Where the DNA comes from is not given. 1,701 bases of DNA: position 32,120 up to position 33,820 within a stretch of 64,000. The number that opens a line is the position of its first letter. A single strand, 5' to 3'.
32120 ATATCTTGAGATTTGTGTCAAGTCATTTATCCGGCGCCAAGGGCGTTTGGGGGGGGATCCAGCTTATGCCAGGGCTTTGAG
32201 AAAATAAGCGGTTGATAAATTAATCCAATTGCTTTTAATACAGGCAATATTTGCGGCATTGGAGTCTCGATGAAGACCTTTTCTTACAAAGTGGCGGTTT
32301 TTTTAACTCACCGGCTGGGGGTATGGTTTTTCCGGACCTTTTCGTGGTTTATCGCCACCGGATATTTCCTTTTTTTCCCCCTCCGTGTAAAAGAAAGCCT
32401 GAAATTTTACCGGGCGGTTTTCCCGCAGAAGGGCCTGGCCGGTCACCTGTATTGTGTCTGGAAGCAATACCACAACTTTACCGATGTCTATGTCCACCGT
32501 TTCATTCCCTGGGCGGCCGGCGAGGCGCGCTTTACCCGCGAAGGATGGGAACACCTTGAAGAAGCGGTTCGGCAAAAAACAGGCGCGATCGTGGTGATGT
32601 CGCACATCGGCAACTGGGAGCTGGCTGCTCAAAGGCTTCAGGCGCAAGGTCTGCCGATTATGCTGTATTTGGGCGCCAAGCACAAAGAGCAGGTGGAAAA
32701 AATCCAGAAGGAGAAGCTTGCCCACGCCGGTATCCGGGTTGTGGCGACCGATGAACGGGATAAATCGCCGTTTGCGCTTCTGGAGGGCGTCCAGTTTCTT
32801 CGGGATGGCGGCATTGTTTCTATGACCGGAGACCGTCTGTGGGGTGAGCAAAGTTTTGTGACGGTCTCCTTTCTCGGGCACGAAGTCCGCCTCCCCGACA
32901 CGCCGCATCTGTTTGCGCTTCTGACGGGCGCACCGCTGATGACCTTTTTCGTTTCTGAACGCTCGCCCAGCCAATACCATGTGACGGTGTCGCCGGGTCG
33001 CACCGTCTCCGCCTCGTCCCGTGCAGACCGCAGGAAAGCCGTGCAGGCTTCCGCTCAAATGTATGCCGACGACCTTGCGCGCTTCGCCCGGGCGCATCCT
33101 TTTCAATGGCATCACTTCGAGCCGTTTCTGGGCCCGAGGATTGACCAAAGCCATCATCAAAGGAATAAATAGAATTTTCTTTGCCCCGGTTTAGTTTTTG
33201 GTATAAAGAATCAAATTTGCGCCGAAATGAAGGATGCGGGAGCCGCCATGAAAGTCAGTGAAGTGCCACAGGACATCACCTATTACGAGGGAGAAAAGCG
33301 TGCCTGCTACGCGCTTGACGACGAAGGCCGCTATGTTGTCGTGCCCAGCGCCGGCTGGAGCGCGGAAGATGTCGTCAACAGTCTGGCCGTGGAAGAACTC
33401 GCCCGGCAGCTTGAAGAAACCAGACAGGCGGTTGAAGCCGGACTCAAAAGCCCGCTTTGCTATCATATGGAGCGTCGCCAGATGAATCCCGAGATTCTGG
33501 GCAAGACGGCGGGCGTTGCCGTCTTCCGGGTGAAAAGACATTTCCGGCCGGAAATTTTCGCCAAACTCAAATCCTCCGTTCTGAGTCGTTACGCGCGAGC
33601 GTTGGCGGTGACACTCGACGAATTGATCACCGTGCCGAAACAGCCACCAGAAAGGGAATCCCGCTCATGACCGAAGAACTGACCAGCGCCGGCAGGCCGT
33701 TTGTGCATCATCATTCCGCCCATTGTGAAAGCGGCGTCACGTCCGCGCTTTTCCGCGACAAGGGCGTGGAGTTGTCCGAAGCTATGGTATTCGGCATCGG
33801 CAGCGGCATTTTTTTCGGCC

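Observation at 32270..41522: Orphan ACP/KS/KS-like + B12-radical-SAM + BtrH-like + ABC-2 exporter + LpxL-like acyltransferase operon: candidate system for making and exporting a modified lipid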

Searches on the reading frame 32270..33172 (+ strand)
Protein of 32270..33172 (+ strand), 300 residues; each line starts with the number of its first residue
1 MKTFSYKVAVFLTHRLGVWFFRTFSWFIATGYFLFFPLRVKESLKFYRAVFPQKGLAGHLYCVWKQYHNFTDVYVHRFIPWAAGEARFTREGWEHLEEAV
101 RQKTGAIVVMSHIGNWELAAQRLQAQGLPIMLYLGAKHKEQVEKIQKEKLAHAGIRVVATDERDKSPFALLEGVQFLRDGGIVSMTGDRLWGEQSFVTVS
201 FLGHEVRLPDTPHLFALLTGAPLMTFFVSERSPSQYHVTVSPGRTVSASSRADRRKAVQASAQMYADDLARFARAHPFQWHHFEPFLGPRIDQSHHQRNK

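Call 4: search_protein_families(library=pfam, max_evalue=0.01, proteins=[window:32270-33172:+])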
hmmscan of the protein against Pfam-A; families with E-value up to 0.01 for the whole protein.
window:32270-33172:+ (300 aa): 1 family
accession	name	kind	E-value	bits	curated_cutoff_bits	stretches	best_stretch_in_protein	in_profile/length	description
PF03279.18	Lip_A_acyltrans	-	1.7e-19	70.6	22.3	1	82-284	99-290/295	Bacterial lipid A biosynthesis acyltransferase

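Call 5: search_protein_families(library=ncbifam, max_evalue=0.001, proteins=[window:32270-33172:+])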
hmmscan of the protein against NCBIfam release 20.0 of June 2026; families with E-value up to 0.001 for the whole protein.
window:32270-33172:+ (300 aa): 9 families
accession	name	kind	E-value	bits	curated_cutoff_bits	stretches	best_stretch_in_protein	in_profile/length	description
NF005919.0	PRK07920.1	equivalog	1.9e-23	83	209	1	87-297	102-303/311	phosphatidylinositol mannoside acyltransferase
NF006270.0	PRK08419.1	equivalog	9e-12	44.9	248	1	63-283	68-284/298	lipid A biosynthesis lauroyl acyltransferase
NF004190.0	PRK05645.1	equivalog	4.4e-09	35.9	377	1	91-280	99-277/295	lysophospholipid acyltransferase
NF006487.0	PRK08905.1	equivalog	1.3e-07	30.9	281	1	87-234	85-225/290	lysophospholipid acyltransferase family protein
NF005120.0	PRK06553.1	equivalog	1.7e-07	30.9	273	1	77-281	105-300/308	lipid A biosynthesis lauroyl acyltransferase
TIGR02207.1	lipid_A_htrB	subfamily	2.4e-07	30.4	297.8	1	86-262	102-270/303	LpxL/LpxP family Kdo(2)-lipid IV(A) lauroyl/palmitoleoyl acyltransferase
NF006438.0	PRK08734.1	equivalog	5.9e-06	25.5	363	1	86-255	94-257/305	lauroyl acyltransferase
NF006437.0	PRK08733.1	equivalog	1.2e-05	24.6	540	1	87-245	109-258/306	LpxL/LpxP family Kdo(2)-lipid IV(A) lauroyl/palmitoleoyl acyltransferase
NF005340.0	PRK06860.1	subfamily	0.00065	19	398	1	88-258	110-272/309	lipid A biosynthesis lauroyl acyltransferase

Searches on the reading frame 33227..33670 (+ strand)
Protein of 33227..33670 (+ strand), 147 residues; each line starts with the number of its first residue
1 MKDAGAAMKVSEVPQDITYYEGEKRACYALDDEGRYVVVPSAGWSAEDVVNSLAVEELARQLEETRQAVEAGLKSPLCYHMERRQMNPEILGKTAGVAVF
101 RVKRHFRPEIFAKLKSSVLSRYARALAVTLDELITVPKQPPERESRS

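Call 4: search_protein_families(library=pfam, max_evalue=0.01, proteins=[window:33227-33670:+])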
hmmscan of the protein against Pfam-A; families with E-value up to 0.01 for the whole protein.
window:33227-33670:+ (147 aa): 0 families

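Call 5: search_protein_families(library=ncbifam, max_evalue=0.001, proteins=[window:33227-33670:+])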
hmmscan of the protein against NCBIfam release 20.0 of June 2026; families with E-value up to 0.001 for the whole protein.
window:33227-33670:+ (147 aa): 2 families
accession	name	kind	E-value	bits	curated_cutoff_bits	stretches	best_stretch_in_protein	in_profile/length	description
NF053536.1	DarG_fam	subfamily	2.2e-41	141.1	70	1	8-136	1-130/131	DarG family dialkylresorcinol biosynthesis protein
NF053545.1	flexirubin_DarG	equivalog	7.8e-35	119.9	170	1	8-133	1-128/129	flexirubin biosynthesis protein DarG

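Call 76: predict_structure(protein=window:33227-33667:+)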
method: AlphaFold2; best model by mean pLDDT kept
length: 147 residues; sequences in the alignment: 1
mean_pLDDT: 56.2   pTM: 0.54
mean pLDDT of the five models: 56.2, 36.7, 36.4, 33.2, 30.8
residues with pLDDT >= 90: 0; 70-90: 37; 50-70: 49; < 50: 61
segments of 3 or more residues with pLDDT < 50: 1-5, 83-96, 103-142
pLDDT, mean of each block of 10 residues (from residue 1): 53 59 70 73 61 65 77 76 42 46 47 42 40 39 52
secondary structure, 60 per line:
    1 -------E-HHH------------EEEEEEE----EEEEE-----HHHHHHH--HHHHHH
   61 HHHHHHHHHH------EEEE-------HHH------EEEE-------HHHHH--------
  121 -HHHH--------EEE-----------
elements in order: E25-31 E36-40 H46-52 H55-70 E77-80 E97-100 H108-112 H122-125 E134-136

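Call 79: search_solved_structures(query=A2, max_evalue=10, show_alignments=2)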
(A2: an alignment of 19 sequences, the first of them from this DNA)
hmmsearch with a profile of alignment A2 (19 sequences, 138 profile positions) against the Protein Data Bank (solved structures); distinct sequences matched with E-value up to 10: 2.
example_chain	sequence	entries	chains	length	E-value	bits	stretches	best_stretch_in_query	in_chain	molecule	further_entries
5by3_A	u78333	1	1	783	0.42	13.9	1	26-85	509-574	BtGH115A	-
4mud_A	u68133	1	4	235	1.2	12.4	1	35-135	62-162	Ring oxydation complex/ phenylacetic acid degradation related protein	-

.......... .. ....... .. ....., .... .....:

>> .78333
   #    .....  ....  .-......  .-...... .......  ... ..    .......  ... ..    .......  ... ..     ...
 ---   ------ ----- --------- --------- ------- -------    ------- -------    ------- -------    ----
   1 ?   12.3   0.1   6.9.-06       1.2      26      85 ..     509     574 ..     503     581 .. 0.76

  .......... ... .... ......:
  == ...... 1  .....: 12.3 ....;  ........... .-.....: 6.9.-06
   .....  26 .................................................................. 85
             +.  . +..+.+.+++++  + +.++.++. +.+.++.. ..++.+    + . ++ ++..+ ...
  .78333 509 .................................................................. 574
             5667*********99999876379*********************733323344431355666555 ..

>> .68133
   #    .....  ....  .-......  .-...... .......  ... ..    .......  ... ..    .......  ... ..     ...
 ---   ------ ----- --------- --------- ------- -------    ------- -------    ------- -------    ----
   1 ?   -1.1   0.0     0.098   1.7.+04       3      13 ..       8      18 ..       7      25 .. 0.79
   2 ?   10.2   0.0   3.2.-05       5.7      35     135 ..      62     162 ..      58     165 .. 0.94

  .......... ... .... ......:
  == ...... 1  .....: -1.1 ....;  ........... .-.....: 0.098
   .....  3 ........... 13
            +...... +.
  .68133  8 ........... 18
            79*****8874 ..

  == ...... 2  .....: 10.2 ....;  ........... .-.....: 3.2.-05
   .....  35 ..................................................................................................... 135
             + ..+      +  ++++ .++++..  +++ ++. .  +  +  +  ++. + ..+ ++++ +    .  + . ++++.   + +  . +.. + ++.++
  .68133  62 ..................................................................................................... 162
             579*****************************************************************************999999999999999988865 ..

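Call 83: search_protein_families(library=phrogs, max_evalue=0.001, proteins=[window:33227-33670:+])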
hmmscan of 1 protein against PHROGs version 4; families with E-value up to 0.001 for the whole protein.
window:33227-33670:+ (147 aa): 0 families
